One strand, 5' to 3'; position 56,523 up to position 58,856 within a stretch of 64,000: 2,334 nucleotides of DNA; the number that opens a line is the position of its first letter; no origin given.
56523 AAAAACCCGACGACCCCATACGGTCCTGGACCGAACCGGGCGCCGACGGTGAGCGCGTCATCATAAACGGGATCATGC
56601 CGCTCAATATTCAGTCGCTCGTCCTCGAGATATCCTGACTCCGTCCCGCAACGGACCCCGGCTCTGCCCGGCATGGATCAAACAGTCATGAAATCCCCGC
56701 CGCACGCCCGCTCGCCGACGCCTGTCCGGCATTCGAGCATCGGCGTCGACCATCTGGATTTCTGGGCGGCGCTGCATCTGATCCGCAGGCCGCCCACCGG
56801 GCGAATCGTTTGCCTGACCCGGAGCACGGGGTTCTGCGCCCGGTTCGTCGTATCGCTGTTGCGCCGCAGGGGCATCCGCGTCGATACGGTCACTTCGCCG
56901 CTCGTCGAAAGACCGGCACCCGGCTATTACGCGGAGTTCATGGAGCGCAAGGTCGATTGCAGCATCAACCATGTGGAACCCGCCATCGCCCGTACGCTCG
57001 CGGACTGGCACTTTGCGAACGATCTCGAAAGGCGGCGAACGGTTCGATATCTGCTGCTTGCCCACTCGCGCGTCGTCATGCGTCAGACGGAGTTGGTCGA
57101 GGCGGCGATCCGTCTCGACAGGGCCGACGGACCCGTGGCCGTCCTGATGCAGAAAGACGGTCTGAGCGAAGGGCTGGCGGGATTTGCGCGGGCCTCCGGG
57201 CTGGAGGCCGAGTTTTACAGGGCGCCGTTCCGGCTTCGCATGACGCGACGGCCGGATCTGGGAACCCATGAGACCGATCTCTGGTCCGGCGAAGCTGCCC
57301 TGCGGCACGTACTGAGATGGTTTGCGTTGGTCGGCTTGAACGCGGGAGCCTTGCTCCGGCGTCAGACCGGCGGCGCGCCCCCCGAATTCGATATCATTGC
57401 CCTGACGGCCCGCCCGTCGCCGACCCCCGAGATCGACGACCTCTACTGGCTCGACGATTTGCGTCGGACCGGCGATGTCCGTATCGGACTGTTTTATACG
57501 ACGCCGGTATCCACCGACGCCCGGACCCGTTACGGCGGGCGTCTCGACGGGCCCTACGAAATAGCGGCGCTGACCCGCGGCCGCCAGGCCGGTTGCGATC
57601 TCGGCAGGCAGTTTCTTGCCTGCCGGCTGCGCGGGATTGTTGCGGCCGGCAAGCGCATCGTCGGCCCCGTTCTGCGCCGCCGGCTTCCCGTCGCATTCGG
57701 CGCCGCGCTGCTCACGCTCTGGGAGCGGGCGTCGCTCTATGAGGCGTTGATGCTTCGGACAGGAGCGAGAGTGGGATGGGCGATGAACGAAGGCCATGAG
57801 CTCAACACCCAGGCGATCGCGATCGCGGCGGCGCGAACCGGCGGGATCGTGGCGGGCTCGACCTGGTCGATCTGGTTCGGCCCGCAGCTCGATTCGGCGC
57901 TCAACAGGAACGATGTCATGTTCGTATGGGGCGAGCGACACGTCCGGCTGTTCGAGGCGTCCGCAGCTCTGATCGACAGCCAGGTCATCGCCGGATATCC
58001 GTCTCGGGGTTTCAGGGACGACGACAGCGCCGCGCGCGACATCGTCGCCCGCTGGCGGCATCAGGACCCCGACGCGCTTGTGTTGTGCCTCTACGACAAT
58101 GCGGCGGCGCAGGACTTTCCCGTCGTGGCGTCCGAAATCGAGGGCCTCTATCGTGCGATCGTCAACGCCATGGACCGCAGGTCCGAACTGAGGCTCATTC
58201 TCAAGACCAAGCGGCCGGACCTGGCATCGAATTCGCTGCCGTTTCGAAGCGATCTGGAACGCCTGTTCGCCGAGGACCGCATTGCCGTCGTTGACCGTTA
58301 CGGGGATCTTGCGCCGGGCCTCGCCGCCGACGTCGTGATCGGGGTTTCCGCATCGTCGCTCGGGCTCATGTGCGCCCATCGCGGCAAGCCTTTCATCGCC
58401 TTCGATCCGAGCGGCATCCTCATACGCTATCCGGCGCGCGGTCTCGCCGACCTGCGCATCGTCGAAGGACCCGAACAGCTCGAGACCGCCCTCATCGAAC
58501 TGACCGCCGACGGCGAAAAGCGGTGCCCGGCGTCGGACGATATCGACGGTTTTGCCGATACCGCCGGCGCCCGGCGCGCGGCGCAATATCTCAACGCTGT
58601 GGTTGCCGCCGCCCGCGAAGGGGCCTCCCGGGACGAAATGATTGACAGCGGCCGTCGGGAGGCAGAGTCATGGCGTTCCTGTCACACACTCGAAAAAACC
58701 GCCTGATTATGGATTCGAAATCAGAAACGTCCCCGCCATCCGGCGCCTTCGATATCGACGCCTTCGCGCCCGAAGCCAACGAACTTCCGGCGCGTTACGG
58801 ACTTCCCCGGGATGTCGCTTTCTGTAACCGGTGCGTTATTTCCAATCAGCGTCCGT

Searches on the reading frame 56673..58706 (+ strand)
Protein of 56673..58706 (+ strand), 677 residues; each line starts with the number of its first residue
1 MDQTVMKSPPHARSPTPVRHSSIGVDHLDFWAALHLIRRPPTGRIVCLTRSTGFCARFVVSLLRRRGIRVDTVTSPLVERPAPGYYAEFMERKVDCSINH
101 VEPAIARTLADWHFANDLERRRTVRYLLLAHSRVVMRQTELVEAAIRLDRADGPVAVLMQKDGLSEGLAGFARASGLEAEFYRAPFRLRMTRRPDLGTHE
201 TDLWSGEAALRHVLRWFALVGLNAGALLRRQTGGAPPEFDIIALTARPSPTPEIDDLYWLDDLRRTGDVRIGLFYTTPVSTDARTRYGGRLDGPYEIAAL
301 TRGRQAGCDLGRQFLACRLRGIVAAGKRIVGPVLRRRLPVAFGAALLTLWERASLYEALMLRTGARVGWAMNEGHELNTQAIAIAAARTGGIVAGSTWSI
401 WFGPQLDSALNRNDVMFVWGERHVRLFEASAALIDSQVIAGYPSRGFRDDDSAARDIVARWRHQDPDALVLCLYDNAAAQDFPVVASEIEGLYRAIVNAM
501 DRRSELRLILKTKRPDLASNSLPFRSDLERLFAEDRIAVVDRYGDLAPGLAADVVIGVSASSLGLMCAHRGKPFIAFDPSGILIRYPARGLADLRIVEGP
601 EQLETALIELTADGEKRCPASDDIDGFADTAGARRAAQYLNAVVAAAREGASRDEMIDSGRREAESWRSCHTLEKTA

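Call 15: search_protein_families(library=pfam, proteins=[window:56673-58706:+], max_evalue=0.001)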
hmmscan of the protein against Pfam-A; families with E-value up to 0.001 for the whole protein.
window:56673-58706:+ (677 aa): 0 families

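Call 19: search_protein_families(library=pfam, proteins=[window:56673-58706:+], max_evalue=10)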
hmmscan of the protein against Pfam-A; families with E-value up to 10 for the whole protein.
window:56673-58706:+ (677 aa): 1 family
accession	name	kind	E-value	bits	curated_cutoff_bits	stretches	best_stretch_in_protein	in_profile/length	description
PF18439.7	zf_UBZ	-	0.27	11.4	25.6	1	111-120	22-31/32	Ubiquitin-Binding Zinc Finger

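Call 20: search_protein_families(library=ncbifam, proteins=[window:56673-58706:+], max_evalue=1)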
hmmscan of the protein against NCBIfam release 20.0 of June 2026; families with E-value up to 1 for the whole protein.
window:56673-58706:+ (677 aa): 1 family
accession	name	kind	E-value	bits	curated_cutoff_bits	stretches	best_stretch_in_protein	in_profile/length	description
NF005438.0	PRK07027.1-1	equivalog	0.038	14.2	190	1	538-582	25-69/125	cobalamin biosynthesis protein CbiG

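Call 57: search_solved_structures(query=window:56673-58706:+, max_evalue=1)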
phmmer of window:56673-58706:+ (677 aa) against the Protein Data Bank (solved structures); distinct sequences matched with E-value up to 1: 2.
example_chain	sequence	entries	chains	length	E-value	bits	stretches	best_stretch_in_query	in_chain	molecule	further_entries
5nyw_A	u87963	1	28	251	0.81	11.2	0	21-69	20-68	Peptidase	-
2cy9_A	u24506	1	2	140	0.82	11.1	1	529-589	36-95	Thioesterase superfamily member 2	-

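Call 66: find_homologous_proteins(query=window:56673-58706:+, max_evalue=0.001)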
Query window:56673-58706:+ (677 aa): 3 proteins with E <= 0.001 among 8000 candidates.
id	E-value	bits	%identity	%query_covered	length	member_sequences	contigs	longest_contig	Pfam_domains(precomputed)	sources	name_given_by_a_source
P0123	8.1e-169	581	45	96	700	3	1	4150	PF27878.1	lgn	-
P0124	3.6e-165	569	44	98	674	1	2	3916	-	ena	-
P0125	1.5e-113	399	37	93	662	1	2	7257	-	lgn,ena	-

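Call 75: predict_structure(alignment_id=A5)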
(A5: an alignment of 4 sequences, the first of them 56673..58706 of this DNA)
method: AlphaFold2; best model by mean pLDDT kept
length: 677 residues; sequences in the alignment: 4
mean_pLDDT: 69.2   pTM: 0.66
mean pLDDT of the five models: 69.2, 67.4, 66.2, 65.8, 55.9
residues with pLDDT >= 90: 37; 70-90: 370; 50-70: 142; < 50: 128
segments of 3 or more residues with pLDDT < 50: 1-18, 188-202, 305-307, 397-450, 478-482, 618-630, 667-677
pLDDT, mean of each block of 10 residues (from residue 1): 28 40 82 79 78 74 84 74 66 80 88 77 78 81 88 86 87 91 65 41 63 80 67 69 74 66 82 79 75 73 55 73 84 85 86 87 84 62 81 54 25 25 38 32 35 75 88 66 62 89 89 57 77 83 63 79 64 78 55 76 89 55 39 69 87 76 52 28
secondary structure, 60 per line:
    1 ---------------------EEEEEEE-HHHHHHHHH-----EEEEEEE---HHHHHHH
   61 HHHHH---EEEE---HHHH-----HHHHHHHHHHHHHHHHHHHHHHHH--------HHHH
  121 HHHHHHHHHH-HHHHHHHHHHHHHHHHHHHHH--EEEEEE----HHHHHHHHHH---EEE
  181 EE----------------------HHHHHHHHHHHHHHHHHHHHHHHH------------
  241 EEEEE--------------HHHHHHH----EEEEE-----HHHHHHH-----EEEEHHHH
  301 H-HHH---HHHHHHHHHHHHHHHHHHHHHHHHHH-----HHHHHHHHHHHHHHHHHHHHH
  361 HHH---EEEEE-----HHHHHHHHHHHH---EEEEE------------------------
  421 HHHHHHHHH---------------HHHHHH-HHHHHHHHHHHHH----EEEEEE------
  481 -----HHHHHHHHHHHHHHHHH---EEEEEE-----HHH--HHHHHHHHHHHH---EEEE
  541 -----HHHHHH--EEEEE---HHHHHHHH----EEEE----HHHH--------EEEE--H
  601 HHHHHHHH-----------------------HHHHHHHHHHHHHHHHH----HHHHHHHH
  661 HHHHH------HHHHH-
elements in order (helices of 4 or more, strands of 3 or more residues): E22-28 H30-38 E44-50 H54-65 E69-72 H76-79 H85-108 H117-130 H132-152 E155-160 H165-174 E178-182 H205-228 E241-245 H260-266 E271-275 H281-287 E293-296 H297-301 H309-334 H340-363 E367-371 H377-388 E392-396 H421-429 H445-450 H452-464 E469-474 H486-502 E506-511 H522-533 E537-540 H546-551 E554-558 H562-569 E574-577 H582-585 E594-597 H600-608 H632-648 H653-665 H672-676

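Call 77: fold_search(model_id=the predicted structure, library=pdb)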
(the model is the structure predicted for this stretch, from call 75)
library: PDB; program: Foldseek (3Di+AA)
matches with E <= 10: 1349; with E <= 0.001: 104
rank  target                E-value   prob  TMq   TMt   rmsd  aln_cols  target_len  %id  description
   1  1f6d_A                9.4e-07  1.00  0.30  0.48   9.5       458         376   12  THE STRUCTURE OF UDP-N-ACETYLGLUCOSAMINE 2-EPIMERASE FROM E. COLI. (released 2000-12-13)
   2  4neq                  1.5e-06  1.00  0.33  0.55   8.0       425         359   11  The structure of UDP-GlcNAc 2-epimerase from Methanocaldococcus jannaschii (released 2014-04-23)
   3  3dzc_A                2.2e-06  1.00  0.34  0.54   8.0       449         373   10  2.35 Angstrom resolution structure of WecB (VC0917), a UDP-N-acetylglucosamine 2-epimerase from Vibrio cholerae. (released 2008-08-12)
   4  1f6d_B                7.5e-06  1.00  0.28  0.43  10.1       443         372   10  THE STRUCTURE OF UDP-N-ACETYLGLUCOSAMINE 2-EPIMERASE FROM E. COLI. (released 2000-12-13)
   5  3ot5_C                1.5e-05  1.00  0.28  0.43   9.5       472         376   10  2.2 Angstrom Resolution Crystal Structure of putative UDP-N-acetylglucosamine 2-epimerase from Listeria monocytogenes (released 2010-09-22)
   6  2vsn_A                1.6e-05  1.00  0.20  0.24  18.9       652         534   12  Structure and topological arrangement of an O-GlcNAc transferase homolog: insight into molecular control of intracellu (released 2008-06-10)
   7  3ot5_B                1.6e-05  1.00  0.33  0.51   8.8       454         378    9  2.2 Angstrom Resolution Crystal Structure of putative UDP-N-acetylglucosamine 2-epimerase from Listeria monocytogenes (released 2010-09-22)
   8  1f6d_D                1.7e-05  1.00  0.31  0.50   8.8       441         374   12  THE STRUCTURE OF UDP-N-ACETYLGLUCOSAMINE 2-EPIMERASE FROM E. COLI. (released 2000-12-13)
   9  8sxw_A                1.7e-05  1.00  0.30  0.49   9.7       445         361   12  X-ray crystal structure of UDP- 2,3-diacetamido-2,3-dideoxy-glucuronic acid-2-epimerase from Thermus thermophilus stra (released 2023-09-13)
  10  1v4v_B                2.3e-05  1.00  0.31  0.50  10.9       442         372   13  Crystal Structure Of UDP-N-Acetylglucosamine 2-Epimerase From Thermus Thermophilus HB8 (released 2003-12-02)
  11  2xgo_B                2.4e-05  1.00  0.20  0.23  17.7       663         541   12  XcOGT in complex with UDP-S-GlcNAc (released 2010-08-25)
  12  8ita                  3.0e-05  1.00  0.25  0.34  11.9       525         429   13  A reversible glycosyltransferase of tectorigenin - Bc7OUGT complexed with UDP and tectorigenin (released 2023-08-23)
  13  2vsn_B                3.1e-05  1.00  0.20  0.24  19.7       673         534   13  Structure and topological arrangement of an O-GlcNAc transferase homolog: insight into molecular control of intracellu (released 2008-06-10)
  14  5enz_A                3.3e-05  1.00  0.30  0.49   8.8       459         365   11  S. aureus MnaA-UDP co-structure (released 2016-04-27)
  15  8sft_D                3.4e-05  1.00  0.23  0.34  20.7       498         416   13  Crystal structure of TuUGT202A2 (Tetur22g00270) in complex with kaempferol (released 2024-04-17)
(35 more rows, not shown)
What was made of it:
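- On PAPS-dependent sulfation module (APS kinase plus sulfotransferase, as in NodPQ/NodH): The 677-aa unknown protein models as GT-B (calls 75, 77).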
